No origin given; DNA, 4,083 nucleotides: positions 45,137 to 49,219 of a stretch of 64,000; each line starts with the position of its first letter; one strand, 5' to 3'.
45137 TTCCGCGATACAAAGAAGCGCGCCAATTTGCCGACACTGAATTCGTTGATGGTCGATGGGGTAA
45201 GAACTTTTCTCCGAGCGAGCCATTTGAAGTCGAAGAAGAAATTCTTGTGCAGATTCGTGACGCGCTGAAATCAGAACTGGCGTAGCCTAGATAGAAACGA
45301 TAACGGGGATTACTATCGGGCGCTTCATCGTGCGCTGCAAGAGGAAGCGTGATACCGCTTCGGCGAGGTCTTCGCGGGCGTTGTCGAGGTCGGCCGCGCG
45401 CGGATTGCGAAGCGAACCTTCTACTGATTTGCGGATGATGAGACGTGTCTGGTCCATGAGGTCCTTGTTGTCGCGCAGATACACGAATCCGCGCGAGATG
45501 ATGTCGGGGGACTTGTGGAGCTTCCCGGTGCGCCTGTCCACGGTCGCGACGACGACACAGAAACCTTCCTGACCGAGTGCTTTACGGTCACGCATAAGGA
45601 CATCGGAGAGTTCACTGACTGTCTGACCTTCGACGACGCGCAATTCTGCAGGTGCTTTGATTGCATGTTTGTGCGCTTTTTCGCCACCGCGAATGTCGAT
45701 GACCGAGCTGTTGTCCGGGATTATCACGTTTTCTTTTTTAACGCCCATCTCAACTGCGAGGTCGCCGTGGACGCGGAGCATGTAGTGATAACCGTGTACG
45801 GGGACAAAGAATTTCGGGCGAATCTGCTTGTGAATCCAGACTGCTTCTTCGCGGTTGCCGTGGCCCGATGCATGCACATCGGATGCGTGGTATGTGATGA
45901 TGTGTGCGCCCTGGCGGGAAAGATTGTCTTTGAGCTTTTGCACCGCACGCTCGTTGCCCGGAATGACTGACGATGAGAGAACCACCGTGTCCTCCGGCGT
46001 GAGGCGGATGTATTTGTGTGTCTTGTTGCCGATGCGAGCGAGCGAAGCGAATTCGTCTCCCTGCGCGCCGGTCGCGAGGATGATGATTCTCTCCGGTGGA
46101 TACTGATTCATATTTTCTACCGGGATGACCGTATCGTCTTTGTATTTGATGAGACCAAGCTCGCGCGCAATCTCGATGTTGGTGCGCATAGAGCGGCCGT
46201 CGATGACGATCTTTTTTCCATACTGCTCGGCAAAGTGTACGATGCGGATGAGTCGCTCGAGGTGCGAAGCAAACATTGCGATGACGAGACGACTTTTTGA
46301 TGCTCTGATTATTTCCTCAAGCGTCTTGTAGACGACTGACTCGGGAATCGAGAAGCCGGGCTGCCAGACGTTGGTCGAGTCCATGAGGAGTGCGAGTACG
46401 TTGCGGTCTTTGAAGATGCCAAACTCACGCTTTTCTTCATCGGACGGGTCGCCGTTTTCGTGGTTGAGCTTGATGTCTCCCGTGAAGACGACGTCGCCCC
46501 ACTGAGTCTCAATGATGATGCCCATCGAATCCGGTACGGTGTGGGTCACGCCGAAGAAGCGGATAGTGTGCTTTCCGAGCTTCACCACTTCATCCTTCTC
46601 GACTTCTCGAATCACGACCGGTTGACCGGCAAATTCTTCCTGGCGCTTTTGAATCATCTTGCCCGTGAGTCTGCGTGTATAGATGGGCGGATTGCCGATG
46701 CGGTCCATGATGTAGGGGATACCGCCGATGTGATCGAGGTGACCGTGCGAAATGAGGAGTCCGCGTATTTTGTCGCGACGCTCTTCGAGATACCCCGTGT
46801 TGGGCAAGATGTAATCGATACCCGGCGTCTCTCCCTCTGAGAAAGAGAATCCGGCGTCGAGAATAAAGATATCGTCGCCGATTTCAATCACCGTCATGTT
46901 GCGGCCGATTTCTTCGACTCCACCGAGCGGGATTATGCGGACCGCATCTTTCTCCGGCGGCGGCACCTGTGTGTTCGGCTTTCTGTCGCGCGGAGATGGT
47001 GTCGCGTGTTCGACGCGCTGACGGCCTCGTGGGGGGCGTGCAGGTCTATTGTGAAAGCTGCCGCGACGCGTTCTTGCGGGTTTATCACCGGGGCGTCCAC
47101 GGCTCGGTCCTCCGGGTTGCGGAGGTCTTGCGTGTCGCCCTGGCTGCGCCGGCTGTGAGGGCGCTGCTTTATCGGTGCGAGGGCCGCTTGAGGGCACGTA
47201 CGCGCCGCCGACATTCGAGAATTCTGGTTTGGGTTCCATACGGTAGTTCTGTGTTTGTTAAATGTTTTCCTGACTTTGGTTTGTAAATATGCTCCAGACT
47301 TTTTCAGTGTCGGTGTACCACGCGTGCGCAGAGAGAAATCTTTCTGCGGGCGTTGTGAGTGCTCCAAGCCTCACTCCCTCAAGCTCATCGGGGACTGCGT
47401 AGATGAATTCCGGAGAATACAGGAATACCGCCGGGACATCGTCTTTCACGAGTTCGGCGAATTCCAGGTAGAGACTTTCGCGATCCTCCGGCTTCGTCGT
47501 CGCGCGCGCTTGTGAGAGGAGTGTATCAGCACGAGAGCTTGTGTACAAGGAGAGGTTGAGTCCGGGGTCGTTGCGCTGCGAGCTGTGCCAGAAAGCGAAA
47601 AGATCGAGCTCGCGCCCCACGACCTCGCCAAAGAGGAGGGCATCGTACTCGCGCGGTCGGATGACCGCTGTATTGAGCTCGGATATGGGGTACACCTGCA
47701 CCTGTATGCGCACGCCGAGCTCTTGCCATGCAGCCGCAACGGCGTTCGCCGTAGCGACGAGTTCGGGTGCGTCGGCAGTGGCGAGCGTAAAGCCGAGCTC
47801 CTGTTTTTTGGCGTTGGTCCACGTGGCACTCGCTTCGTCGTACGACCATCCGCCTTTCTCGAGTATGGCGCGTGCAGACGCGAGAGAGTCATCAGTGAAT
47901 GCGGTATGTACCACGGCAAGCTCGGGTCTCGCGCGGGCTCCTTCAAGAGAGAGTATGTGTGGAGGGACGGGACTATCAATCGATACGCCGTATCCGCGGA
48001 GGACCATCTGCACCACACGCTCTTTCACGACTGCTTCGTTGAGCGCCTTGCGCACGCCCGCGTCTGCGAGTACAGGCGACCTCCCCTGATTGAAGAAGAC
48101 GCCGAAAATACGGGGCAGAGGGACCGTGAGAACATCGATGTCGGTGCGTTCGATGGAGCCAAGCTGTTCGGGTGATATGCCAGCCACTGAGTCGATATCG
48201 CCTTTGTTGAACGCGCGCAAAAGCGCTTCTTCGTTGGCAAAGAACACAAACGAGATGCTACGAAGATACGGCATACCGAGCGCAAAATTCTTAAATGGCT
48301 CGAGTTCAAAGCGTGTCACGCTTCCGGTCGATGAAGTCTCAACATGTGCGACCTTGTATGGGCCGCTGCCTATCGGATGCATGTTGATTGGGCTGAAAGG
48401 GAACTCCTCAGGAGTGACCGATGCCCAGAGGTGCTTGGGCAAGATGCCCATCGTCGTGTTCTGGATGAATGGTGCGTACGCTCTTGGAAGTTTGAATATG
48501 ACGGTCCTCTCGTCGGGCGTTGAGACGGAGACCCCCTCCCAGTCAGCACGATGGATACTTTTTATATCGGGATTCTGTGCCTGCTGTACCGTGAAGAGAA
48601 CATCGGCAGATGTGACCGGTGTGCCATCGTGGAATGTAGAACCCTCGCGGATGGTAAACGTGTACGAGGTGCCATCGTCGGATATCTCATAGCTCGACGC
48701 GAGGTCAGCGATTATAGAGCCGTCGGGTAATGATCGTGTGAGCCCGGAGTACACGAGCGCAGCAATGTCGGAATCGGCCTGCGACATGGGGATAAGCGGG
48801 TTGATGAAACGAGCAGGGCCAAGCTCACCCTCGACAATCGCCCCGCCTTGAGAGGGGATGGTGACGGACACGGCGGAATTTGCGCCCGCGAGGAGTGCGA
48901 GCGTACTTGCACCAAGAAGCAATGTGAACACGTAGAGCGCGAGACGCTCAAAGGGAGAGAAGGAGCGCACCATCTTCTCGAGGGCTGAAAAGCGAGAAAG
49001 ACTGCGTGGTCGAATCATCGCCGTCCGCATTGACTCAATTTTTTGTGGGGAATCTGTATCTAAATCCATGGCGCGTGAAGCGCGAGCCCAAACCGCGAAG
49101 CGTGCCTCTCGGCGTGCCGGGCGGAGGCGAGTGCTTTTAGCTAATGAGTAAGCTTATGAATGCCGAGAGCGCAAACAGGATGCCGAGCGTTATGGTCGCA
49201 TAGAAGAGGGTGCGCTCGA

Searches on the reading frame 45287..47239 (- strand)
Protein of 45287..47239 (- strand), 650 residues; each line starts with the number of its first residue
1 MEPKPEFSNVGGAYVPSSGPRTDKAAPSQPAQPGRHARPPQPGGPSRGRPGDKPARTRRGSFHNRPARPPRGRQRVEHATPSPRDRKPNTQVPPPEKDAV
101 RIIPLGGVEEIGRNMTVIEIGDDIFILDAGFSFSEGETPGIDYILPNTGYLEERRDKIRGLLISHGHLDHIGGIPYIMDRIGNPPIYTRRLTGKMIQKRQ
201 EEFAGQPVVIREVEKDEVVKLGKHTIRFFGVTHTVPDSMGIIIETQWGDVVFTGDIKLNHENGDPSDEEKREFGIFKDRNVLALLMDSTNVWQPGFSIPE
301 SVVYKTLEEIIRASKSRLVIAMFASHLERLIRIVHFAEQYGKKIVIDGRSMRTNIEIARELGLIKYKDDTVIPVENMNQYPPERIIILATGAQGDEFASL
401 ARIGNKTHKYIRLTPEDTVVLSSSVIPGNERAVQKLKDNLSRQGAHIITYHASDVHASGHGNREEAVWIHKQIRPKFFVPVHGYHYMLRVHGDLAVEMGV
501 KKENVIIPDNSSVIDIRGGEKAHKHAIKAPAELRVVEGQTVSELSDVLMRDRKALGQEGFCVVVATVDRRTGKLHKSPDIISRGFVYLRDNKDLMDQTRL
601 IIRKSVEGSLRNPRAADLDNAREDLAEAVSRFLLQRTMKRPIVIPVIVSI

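Call 55: search_protein_families(library=pfam, proteins=[window:45287-47239:-], max_evalue=0.001)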
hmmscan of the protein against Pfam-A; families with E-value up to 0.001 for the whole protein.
window:45287-47239:- (650 aa): 5 families
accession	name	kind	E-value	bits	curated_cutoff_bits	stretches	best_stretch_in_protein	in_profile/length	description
PF22505.1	RNase_J_b_CASP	-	3.2e-42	143.7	27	1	315-440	1-126/126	Ribonuclease J, beta-CASP domain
PF17770.6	RNase_J_C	-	4.7e-23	82.6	23.8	1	549-650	2-102/102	Ribonuclease J C-terminal domain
PF00753.33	Lactamase_B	-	2.7e-17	63.8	22.7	1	112-267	5-161/196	Metallo-beta-lactamase superfamily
PF12706.13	Lactamase_B_2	-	2.4e-12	47.3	27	1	151-258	24-145/200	Beta-lactamase superfamily domain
PF07521.17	RMMBL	-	1e-05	25.8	21.6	1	454-508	10-63/63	Zn-dependent metallo-hydrolase RNA specificity domain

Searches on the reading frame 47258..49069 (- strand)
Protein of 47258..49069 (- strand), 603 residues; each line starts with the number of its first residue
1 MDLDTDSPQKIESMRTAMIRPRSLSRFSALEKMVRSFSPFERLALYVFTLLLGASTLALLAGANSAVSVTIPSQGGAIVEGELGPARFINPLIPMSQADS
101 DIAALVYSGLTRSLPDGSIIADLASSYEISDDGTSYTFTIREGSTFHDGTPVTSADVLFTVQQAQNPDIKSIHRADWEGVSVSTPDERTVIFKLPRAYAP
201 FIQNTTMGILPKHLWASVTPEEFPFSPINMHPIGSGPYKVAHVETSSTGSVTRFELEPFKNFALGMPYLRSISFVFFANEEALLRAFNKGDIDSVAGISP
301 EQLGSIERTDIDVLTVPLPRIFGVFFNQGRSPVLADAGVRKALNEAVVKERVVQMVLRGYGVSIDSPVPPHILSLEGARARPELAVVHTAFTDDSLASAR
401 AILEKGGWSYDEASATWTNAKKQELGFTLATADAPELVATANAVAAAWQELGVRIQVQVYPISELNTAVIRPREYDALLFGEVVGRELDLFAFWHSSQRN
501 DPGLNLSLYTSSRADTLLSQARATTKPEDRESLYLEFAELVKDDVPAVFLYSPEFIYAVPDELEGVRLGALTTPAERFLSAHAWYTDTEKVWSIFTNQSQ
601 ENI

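Call 55: search_protein_families(library=pfam, proteins=[window:47258-49069:-], max_evalue=0.001)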
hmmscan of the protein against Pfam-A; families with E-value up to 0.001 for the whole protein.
window:47258-49069:- (603 aa): 1 family
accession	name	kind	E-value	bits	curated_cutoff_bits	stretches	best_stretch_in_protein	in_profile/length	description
PF00496.27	SBP_bac_5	-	1.1e-61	209.5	32.4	1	119-481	2-345/368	Bacterial extracellular solute-binding proteins, family 5 Middle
